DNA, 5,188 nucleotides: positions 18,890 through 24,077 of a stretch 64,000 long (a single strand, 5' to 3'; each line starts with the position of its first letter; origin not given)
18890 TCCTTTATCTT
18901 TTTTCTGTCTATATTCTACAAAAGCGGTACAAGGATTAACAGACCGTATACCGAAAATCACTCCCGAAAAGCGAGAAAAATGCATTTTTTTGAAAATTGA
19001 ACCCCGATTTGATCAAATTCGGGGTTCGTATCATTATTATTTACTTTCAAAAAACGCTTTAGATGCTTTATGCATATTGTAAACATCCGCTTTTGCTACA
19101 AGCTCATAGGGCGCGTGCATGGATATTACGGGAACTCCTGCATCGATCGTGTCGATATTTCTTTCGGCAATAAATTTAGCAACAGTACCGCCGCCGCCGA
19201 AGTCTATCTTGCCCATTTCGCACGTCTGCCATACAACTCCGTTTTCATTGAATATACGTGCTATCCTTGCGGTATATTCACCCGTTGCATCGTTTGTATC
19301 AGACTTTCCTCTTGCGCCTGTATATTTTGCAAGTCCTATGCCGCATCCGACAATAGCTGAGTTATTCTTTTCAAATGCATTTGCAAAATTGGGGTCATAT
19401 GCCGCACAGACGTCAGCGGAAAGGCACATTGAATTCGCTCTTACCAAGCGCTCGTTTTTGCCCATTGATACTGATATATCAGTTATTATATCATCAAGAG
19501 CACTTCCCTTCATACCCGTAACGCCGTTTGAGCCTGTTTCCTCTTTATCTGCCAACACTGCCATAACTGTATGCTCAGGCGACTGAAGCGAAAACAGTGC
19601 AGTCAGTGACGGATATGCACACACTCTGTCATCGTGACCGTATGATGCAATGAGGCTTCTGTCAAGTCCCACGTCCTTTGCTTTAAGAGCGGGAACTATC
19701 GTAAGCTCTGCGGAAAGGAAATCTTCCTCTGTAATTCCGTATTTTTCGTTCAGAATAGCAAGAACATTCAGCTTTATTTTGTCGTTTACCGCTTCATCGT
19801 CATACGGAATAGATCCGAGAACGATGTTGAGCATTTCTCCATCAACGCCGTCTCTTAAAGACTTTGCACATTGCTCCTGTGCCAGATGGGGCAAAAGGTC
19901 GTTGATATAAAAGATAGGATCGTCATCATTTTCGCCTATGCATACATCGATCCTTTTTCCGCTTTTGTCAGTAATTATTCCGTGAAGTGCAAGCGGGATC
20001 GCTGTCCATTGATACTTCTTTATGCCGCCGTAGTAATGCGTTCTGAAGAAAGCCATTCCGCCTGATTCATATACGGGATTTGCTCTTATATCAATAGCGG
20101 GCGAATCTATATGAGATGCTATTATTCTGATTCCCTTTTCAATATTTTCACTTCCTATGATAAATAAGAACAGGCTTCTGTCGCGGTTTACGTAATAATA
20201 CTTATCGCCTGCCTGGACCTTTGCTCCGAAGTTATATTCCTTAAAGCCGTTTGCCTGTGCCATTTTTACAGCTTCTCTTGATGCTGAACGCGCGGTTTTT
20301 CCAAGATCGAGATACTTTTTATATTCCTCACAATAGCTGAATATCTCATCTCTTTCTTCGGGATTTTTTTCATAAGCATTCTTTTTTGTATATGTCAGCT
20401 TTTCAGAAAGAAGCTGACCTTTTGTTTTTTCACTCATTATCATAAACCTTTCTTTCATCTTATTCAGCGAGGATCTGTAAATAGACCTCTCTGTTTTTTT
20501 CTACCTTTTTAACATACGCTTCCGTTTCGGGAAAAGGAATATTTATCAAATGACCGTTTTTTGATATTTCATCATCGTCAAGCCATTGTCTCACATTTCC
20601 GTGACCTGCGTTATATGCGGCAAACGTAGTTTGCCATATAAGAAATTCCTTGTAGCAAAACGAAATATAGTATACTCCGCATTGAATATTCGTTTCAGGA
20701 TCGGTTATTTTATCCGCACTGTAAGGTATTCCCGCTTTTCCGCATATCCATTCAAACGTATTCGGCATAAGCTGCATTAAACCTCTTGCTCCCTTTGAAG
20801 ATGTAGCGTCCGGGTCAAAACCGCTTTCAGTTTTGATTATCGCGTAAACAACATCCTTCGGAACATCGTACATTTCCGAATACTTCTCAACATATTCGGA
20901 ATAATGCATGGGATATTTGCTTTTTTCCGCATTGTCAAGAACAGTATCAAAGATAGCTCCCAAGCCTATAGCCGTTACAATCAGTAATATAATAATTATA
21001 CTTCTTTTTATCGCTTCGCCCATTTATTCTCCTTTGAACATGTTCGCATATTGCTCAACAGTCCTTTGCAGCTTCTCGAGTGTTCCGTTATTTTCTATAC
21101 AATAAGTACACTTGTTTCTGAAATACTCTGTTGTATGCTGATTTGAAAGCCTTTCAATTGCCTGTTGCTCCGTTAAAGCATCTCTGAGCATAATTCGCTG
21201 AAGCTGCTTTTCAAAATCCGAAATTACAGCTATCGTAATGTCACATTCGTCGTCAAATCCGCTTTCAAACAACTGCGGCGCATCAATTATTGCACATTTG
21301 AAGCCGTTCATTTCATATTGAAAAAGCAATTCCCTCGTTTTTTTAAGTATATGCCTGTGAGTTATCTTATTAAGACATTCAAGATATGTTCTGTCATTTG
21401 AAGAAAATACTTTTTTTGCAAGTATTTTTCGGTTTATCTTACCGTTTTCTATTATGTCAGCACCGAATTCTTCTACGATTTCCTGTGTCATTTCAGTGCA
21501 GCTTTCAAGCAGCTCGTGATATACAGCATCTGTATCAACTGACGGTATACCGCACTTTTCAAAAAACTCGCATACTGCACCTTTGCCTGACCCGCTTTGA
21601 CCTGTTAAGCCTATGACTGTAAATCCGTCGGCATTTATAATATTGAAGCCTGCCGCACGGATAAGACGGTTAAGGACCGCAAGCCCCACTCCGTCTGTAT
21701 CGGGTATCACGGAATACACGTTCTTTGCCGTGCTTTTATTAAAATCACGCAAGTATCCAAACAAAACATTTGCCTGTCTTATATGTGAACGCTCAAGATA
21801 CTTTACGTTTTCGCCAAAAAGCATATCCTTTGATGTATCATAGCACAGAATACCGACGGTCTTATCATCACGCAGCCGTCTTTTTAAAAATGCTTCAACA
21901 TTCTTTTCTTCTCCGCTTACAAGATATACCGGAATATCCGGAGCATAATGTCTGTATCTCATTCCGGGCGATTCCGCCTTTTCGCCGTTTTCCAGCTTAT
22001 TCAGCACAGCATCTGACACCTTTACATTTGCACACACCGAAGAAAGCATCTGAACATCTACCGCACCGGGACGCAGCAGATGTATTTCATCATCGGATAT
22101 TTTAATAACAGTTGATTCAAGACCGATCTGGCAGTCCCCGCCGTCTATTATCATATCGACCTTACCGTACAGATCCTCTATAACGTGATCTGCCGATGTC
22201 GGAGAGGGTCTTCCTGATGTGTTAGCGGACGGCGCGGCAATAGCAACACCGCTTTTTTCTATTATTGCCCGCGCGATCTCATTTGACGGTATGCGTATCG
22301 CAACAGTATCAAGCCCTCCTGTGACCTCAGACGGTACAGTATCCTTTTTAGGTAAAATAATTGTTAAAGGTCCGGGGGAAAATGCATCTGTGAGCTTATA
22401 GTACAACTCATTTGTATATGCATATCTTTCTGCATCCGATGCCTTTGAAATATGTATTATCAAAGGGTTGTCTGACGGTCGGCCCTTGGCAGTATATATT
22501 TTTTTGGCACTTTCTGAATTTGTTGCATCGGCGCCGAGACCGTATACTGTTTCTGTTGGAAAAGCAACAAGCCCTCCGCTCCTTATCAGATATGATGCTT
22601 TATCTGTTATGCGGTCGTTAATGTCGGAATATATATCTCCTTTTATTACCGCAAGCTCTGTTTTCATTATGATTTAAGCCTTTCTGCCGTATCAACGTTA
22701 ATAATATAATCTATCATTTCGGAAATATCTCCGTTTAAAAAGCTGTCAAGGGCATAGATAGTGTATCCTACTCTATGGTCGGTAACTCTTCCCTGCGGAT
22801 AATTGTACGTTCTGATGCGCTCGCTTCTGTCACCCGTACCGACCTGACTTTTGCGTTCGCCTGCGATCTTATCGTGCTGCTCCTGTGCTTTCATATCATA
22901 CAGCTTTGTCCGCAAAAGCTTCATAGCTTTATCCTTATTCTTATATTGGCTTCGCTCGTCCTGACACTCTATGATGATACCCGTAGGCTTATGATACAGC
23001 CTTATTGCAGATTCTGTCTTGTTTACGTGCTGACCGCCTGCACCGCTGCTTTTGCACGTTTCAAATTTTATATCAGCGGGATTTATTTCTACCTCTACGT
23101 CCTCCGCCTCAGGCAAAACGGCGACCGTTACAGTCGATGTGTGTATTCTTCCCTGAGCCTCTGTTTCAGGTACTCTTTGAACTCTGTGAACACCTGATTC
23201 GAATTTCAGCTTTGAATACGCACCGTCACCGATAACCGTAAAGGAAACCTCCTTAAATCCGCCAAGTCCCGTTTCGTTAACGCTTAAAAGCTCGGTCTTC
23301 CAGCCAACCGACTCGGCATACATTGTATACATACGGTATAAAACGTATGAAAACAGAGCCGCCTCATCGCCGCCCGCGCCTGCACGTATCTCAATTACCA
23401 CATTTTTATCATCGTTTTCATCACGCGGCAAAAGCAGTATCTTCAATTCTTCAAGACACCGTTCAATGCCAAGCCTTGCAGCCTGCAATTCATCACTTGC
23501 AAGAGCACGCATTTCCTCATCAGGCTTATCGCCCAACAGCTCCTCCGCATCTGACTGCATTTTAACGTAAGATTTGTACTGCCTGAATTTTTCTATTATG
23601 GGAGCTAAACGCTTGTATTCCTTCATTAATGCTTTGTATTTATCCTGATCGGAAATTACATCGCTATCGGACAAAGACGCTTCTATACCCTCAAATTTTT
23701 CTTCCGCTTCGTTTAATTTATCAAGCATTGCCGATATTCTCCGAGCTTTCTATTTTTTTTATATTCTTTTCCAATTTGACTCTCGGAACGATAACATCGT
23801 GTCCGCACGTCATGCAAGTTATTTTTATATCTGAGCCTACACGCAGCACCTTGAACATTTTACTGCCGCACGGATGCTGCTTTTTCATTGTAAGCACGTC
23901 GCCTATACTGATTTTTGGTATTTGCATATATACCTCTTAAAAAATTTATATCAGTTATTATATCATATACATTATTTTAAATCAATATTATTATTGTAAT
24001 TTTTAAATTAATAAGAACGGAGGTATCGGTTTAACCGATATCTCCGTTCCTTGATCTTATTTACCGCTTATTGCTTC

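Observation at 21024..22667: In-frame fusion of Sua5 (t6A tRNA modification) with dephospho-CoA kinase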

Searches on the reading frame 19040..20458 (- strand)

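Call 4: search_protein_families(library=pfam, proteins=[window:19040-20458:-], max_evalue=0.01)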
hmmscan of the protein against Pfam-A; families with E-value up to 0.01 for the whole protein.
window:19040-20458:- (473 aa): 2 families
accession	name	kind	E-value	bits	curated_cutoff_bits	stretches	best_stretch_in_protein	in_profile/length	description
PF02127.20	Peptidase_M18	-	8.3e-82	275.7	24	1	53-470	5-432/432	Aminopeptidase I zinc metalloprotease (M18)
PF05343.19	Peptidase_M42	-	9.5e-05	22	23.2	0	265-314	123-174/292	M42 glutamyl aminopeptidase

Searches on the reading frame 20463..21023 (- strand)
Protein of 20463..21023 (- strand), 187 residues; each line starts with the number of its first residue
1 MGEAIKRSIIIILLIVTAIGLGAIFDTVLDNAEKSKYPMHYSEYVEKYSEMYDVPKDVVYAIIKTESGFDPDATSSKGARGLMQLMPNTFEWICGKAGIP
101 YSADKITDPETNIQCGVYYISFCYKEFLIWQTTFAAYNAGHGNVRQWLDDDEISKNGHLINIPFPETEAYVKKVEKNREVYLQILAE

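Call 4: search_protein_families(library=pfam, proteins=[window:20463-21023:-], max_evalue=0.01)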
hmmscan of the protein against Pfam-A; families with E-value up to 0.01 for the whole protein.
window:20463-21023:- (187 aa): 4 families
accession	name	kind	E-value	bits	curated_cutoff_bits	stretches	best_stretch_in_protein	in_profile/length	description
PF01464.25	SLT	-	3.9e-32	110.7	21.3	1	44-153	2-110/117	Transglycosylase SLT domain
PF13702.11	Lysozyme_like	-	0.0015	18.6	25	0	39-144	5-98/165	Lysozyme-like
PF19489.4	SLT_4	-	0.0018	18.4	27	1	40-77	33-70/184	Transglycosylase SLT domain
PF13406.11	SLT_2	-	0.0048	16.6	24.3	0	40-69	72-101/292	Transglycosylase SLT domain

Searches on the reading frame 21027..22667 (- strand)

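Call 4: search_protein_families(library=pfam, proteins=[window:21027-22667:-], max_evalue=0.01)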
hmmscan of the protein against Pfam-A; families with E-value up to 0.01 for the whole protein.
window:21027-22667:- (547 aa): 3 families
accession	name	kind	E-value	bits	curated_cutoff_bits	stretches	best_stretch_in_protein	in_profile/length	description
PF01300.24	Sua5_yciO_yrdC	-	9.1e-62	208.1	25.1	1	27-201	2-178/178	Telomere recombination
PF01121.26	CoaE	-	4.9e-38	131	27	1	351-530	2-178/180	Dephospho-CoA kinase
PF03481.19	Sua5_C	-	4.2e-25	89.3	22.9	1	204-340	2-136/136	Threonylcarbamoyl-AMP synthase, C-terminal domain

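Call 5: search_protein_families(library=ncbifam, proteins=[window:21027-22667:-], max_evalue=0.01)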
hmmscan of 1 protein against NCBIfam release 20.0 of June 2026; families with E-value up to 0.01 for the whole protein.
window:21027-22667:- (547 aa): 7 families
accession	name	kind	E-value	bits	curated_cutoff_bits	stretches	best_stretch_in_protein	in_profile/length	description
TIGR00057.1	TIGR00057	equivalog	6.2e-62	208.4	123.2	1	18-207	8-196/202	L-threonylcarbamoyladenylate synthase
TIGR00152.1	TIGR00152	equivalog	9.5e-35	120.1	65.55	1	351-538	1-187/188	dephospho-CoA kinase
NF002879.0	PRK03333.1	equivalog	7.2e-27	94.4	215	1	351-539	3-188/395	dephospho-CoA kinase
NF007919.1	PRK10634.1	equivalog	1.3e-24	86.6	175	1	28-176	5-155/176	L-threonylcarbamoyladenylate synthase type 1 TsaC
TIGR00143.1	hypF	equivalog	7.8e-08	30.9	466.1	1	24-199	197-372/741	carbamoyltransferase HypF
NF006226.0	PRK08356.1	equivalog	0.004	16.9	189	0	496-540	148-189/195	hypothetical protein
TIGR02173.1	cyt_kin_arch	equivalog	0.0064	16.5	102.1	0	395-527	18-143/169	(d)CMP kinase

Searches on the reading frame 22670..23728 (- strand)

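Call 4: search_protein_families(library=pfam, proteins=[window:22670-23728:-], max_evalue=0.01)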
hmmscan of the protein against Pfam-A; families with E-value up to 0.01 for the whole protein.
window:22670-23728:- (353 aa): 3 families
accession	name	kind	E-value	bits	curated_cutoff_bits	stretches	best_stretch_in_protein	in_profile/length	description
PF03462.23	PCRF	-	1.1e-72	244.4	24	1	9-202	2-194/194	PCRF domain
PF00472.26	RF-1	-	6.5e-44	149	35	1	210-319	2-116/116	RF-1 domain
PF16326.10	ABC_tran_CTD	-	0.0027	18.4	32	1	3-41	15-53/69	ABC transporter C-terminal domain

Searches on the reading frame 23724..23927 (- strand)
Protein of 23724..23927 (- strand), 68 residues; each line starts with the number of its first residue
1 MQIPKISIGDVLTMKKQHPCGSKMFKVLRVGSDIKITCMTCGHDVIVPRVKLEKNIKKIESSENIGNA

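Call 4: search_protein_families(library=pfam, proteins=[window:23724-23927:-], max_evalue=0.01)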
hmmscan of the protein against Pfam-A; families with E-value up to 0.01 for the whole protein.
window:23724-23927:- (68 aa): 1 family
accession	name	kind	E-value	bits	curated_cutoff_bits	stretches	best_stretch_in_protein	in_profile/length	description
PF06107.17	DUF951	-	1.1e-25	89.8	25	1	6-59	1-54/55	Bacterial protein of unknown function (DUF951)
